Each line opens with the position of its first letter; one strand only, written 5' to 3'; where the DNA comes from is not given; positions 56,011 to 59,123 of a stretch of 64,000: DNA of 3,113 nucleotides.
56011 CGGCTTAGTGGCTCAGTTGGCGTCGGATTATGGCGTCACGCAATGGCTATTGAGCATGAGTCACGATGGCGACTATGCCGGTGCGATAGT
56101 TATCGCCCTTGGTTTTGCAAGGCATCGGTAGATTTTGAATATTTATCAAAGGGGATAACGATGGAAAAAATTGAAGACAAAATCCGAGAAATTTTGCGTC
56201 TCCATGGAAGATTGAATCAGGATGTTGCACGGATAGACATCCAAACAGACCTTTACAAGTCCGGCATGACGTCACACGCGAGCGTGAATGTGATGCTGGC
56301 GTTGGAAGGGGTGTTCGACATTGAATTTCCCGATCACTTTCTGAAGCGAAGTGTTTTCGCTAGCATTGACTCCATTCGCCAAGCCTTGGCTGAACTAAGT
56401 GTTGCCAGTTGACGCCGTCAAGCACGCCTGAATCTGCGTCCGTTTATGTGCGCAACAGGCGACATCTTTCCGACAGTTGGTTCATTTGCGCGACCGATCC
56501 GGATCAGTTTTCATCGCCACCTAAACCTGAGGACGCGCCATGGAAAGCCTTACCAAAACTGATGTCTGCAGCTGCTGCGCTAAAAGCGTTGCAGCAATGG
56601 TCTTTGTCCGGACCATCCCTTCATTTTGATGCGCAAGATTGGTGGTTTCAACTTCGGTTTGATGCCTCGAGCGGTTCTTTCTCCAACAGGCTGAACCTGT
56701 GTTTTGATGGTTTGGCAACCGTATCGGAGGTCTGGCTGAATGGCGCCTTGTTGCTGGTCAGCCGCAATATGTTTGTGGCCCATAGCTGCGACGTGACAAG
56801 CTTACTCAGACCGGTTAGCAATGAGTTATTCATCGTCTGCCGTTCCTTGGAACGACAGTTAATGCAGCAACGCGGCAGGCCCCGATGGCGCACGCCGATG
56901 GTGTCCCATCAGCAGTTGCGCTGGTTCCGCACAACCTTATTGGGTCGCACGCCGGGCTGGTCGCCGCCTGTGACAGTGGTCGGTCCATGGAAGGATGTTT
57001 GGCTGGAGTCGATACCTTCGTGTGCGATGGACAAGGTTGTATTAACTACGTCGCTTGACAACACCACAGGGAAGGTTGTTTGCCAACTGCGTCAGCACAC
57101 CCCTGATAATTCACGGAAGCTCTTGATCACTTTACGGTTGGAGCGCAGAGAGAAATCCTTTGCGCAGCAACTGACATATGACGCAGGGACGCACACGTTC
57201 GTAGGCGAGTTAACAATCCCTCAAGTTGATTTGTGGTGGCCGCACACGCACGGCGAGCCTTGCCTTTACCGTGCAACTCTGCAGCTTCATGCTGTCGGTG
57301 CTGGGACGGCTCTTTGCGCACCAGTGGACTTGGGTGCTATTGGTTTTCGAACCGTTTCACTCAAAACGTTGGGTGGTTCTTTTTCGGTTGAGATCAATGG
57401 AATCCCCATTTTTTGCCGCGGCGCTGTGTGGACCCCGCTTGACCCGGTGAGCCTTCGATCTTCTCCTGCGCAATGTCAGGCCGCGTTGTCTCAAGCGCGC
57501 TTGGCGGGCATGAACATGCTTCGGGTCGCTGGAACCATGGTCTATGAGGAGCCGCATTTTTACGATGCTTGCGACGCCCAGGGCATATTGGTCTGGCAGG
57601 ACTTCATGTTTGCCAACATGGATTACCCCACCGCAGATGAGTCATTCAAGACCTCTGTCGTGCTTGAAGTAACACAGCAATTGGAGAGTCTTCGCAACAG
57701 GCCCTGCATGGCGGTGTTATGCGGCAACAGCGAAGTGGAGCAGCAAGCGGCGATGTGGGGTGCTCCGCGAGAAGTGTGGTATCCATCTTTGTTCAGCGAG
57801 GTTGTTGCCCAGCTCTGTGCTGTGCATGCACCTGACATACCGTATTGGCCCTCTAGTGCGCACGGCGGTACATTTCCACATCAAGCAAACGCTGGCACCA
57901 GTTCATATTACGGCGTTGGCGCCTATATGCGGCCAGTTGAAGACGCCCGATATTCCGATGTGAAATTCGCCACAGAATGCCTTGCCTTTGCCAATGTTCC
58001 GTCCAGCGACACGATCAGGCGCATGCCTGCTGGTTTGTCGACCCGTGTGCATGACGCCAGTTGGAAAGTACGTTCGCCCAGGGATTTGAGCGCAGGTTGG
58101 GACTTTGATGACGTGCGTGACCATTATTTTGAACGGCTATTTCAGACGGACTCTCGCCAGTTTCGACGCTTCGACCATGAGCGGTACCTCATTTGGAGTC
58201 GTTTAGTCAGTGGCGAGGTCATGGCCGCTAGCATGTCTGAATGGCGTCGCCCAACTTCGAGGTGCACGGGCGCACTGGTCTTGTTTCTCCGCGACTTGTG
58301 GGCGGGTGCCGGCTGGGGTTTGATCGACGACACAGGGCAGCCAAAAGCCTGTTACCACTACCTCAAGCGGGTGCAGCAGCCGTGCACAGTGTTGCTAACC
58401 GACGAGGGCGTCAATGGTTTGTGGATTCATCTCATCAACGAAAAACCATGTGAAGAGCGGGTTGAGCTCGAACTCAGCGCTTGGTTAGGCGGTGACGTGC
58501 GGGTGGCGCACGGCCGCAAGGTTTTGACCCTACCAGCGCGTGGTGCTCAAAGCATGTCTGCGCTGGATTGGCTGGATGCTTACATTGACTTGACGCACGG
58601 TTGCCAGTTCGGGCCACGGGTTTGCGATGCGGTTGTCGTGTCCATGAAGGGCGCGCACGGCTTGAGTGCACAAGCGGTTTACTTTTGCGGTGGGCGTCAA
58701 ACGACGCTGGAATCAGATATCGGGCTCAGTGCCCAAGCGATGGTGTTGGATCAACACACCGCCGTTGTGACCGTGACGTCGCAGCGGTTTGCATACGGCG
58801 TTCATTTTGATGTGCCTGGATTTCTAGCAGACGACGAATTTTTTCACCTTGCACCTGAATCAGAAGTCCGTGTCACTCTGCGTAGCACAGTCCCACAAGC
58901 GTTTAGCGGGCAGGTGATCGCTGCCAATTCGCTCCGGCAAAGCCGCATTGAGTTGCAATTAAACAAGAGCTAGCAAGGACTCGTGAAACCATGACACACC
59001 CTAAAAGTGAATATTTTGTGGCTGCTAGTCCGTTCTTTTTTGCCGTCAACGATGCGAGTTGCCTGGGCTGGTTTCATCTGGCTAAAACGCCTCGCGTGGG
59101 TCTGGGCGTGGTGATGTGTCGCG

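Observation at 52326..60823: Seven-gene aminoacyl-carrier-protein cluster built around a tRNA-independent SerRS-like ligase, with no assigned pathway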

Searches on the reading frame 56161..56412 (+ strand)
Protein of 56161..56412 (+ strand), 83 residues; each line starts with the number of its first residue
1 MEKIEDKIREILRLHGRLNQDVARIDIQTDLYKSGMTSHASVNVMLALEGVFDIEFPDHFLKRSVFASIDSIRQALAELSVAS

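Call 3: search_protein_families(library=pfam, proteins=[window:56161-56412:+], max_evalue=0.01)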
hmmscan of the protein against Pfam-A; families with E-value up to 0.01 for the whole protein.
window:56161-56412:+ (83 aa): 1 family
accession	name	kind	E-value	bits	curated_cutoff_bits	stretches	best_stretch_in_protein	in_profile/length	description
PF00550.31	PP-binding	-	6.1e-05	23.6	20.8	1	16-61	9-54/67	Phosphopantetheine attachment site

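Call 4: search_protein_families(library=ncbifam, proteins=[window:56161-56412:+], max_evalue=0.01)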
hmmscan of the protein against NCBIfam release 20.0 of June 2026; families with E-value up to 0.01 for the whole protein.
window:56161-56412:+ (83 aa): 4 families
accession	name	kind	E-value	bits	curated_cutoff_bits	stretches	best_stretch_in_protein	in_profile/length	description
NF005480.0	PRK07081.1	equivalog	1e-27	95.9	72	1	5-80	2-77/83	acyl carrier protein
NF003464.0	PRK05087.1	equivalog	0.0004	20.3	68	1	18-79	15-77/78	D-alanine--poly(phosphoribitol) ligase subunit DltC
NF002149.0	PRK00982.1-3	equivalog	0.0027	17.6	106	1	1-72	1-73/78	acyl carrier protein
TIGR00517.1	acyl_carrier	equivalog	0.007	16.2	70.45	1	1-59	1-58/77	acyl carrier protein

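Call 19: search_solved_structures(query=window:56161-56412:+, max_evalue=0.01, show_alignments=2)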
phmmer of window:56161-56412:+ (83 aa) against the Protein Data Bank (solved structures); distinct sequences matched with E-value up to 0.01: 3.
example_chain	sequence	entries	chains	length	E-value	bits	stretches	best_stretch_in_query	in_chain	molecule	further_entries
4h2w_C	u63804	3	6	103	3.4e-14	55.9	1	7-75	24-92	Aminoacyl carrier protein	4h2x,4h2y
2jq4_A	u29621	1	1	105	3.5e-14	55.9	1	7-75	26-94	Hypothetical protein Atu2571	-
4h2s_C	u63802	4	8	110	0.00095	22.8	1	11-75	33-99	Aminoacyl carrier protein 1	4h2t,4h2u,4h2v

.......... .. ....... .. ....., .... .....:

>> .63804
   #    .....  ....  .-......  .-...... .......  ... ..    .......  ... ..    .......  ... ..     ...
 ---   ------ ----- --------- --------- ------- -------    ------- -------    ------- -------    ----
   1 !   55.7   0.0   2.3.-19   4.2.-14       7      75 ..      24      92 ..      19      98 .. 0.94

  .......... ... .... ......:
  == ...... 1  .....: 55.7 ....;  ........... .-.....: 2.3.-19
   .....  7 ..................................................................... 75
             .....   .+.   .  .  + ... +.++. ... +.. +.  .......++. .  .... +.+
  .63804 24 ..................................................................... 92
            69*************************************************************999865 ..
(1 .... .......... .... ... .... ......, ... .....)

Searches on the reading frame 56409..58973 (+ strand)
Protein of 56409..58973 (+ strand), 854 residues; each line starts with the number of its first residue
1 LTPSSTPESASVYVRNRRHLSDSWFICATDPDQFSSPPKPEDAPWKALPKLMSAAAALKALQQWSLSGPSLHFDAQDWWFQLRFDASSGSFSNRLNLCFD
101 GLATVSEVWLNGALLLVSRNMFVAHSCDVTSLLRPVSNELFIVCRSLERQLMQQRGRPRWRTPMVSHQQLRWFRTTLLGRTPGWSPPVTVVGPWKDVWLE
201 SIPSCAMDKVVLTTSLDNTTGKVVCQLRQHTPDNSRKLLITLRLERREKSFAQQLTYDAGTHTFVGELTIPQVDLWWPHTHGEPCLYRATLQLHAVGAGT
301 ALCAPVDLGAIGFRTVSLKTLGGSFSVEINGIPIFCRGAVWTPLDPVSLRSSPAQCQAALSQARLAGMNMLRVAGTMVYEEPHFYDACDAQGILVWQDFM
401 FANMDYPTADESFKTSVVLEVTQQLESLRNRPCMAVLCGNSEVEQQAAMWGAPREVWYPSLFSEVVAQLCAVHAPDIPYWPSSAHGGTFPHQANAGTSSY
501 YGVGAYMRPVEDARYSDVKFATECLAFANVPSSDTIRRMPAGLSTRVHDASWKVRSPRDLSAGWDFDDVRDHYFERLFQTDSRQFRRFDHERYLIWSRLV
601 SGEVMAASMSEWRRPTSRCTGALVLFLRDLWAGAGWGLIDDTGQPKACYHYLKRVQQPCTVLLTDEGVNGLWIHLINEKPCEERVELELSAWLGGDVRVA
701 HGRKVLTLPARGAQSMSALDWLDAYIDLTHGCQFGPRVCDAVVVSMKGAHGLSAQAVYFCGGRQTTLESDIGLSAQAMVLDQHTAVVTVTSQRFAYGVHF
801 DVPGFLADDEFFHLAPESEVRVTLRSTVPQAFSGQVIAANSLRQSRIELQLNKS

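Call 3: search_protein_families(library=pfam, proteins=[window:56409-58973:+], max_evalue=0.01)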
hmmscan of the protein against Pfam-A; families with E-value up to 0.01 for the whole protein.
window:56409-58973:+ (854 aa): 3 families
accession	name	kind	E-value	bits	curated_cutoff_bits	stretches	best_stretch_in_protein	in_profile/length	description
PF22666.2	Glyco_hydro_2_N2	-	1.3e-19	71.3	27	1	74-195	46-167/167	Glycosyl hydrolase 2 galactose-binding domain-like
PF00703.27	Glyco_hydro_2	-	1.6e-06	29.3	23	1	208-295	4-94/109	Glycosyl hydrolases family 2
PF02837.24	Glyco_hydro_2_N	-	6.6e-05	23.3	28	1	74-141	63-130/169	Glycosyl hydrolases family 2, sugar binding domain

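Call 4: search_protein_families(library=ncbifam, proteins=[window:56409-58973:+], max_evalue=0.01)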
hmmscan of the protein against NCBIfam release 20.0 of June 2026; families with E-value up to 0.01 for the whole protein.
window:56409-58973:+ (854 aa): 5 families
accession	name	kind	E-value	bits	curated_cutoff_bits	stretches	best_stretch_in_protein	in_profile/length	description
NF052611.1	beta_gal_Bga2A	equivalog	7.8e-10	37.4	999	2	192-395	200-396/1007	beta-galactosidase, LacZ type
NF049891.1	Bet1-4galacdseBT4156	equivalog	1.8e-09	36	1700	1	192-418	170-386/946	exo-beta-1,4-galactosidase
NF041462.1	GalA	equivalog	2.5e-06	25.9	900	1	79-138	85-144/763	beta-galactosidase GalA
NF007074.0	PRK09525.1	subfamily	1.2e-05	23.3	1221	1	190-436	206-456/1027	beta-galactosidase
NF007666.0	PRK10340.1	equivalog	0.00036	18.5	1284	0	192-398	196-397/1030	beta-galactosidase subunit alpha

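Call 30: search_solved_structures(query=window:56409-58973:+, max_evalue=0.001, show_alignments=2)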
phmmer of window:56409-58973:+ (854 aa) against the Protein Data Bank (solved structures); distinct sequences matched with E-value up to 0.001: 27.
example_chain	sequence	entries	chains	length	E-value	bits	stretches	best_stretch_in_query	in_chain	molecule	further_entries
5n6u_A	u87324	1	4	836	1.3e-57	198.5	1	74-662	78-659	Beta-mannosidase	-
2vqu_A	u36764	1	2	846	6.7e-52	179.6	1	74-837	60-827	BETA-MANNOSIDASE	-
7op6_A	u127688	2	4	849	8.8e-52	179.2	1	74-838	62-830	Beta-mannosidase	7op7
2vjx_A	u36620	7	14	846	9.2e-52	179.2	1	74-837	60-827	BETA-MANNOSIDASE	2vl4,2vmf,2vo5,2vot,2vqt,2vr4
2je8_A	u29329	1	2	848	9.3e-52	179.2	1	74-837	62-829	BETA-MANNOSIDASE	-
2wbk_A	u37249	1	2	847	1.4e-51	178.5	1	74-838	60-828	BETA-MANNOSIDASE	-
6byc_A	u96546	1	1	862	2.4e-51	177.8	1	75-833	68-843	Beta-mannosidase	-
6bye_A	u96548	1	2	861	2.4e-51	177.8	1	75-833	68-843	Beta-mannosidase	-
6byg_A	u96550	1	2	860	5.1e-51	176.7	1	75-833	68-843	Beta-mannosidase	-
6byi_A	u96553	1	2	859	1.7e-50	175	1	75-833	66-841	Beta-mannosidase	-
9nfe_A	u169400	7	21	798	3.4e-43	150.8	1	73-678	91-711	Glycoside hydrolase family 2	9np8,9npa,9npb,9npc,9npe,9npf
9np9_A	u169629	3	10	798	4.7e-43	150.4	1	73-678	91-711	Glycoside hydrolase family 2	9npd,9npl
9npn_A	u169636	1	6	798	1.5e-42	148.7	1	73-678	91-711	Glycoside hydrolase family 2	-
6ddt_A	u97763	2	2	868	7e-40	139.9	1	78-446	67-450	Beta-mannosidase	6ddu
4cvu_A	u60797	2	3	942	9.6e-18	66.6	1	262-488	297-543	BETA-MANNOSIDASE | BETA-MANNOSIDASE GH2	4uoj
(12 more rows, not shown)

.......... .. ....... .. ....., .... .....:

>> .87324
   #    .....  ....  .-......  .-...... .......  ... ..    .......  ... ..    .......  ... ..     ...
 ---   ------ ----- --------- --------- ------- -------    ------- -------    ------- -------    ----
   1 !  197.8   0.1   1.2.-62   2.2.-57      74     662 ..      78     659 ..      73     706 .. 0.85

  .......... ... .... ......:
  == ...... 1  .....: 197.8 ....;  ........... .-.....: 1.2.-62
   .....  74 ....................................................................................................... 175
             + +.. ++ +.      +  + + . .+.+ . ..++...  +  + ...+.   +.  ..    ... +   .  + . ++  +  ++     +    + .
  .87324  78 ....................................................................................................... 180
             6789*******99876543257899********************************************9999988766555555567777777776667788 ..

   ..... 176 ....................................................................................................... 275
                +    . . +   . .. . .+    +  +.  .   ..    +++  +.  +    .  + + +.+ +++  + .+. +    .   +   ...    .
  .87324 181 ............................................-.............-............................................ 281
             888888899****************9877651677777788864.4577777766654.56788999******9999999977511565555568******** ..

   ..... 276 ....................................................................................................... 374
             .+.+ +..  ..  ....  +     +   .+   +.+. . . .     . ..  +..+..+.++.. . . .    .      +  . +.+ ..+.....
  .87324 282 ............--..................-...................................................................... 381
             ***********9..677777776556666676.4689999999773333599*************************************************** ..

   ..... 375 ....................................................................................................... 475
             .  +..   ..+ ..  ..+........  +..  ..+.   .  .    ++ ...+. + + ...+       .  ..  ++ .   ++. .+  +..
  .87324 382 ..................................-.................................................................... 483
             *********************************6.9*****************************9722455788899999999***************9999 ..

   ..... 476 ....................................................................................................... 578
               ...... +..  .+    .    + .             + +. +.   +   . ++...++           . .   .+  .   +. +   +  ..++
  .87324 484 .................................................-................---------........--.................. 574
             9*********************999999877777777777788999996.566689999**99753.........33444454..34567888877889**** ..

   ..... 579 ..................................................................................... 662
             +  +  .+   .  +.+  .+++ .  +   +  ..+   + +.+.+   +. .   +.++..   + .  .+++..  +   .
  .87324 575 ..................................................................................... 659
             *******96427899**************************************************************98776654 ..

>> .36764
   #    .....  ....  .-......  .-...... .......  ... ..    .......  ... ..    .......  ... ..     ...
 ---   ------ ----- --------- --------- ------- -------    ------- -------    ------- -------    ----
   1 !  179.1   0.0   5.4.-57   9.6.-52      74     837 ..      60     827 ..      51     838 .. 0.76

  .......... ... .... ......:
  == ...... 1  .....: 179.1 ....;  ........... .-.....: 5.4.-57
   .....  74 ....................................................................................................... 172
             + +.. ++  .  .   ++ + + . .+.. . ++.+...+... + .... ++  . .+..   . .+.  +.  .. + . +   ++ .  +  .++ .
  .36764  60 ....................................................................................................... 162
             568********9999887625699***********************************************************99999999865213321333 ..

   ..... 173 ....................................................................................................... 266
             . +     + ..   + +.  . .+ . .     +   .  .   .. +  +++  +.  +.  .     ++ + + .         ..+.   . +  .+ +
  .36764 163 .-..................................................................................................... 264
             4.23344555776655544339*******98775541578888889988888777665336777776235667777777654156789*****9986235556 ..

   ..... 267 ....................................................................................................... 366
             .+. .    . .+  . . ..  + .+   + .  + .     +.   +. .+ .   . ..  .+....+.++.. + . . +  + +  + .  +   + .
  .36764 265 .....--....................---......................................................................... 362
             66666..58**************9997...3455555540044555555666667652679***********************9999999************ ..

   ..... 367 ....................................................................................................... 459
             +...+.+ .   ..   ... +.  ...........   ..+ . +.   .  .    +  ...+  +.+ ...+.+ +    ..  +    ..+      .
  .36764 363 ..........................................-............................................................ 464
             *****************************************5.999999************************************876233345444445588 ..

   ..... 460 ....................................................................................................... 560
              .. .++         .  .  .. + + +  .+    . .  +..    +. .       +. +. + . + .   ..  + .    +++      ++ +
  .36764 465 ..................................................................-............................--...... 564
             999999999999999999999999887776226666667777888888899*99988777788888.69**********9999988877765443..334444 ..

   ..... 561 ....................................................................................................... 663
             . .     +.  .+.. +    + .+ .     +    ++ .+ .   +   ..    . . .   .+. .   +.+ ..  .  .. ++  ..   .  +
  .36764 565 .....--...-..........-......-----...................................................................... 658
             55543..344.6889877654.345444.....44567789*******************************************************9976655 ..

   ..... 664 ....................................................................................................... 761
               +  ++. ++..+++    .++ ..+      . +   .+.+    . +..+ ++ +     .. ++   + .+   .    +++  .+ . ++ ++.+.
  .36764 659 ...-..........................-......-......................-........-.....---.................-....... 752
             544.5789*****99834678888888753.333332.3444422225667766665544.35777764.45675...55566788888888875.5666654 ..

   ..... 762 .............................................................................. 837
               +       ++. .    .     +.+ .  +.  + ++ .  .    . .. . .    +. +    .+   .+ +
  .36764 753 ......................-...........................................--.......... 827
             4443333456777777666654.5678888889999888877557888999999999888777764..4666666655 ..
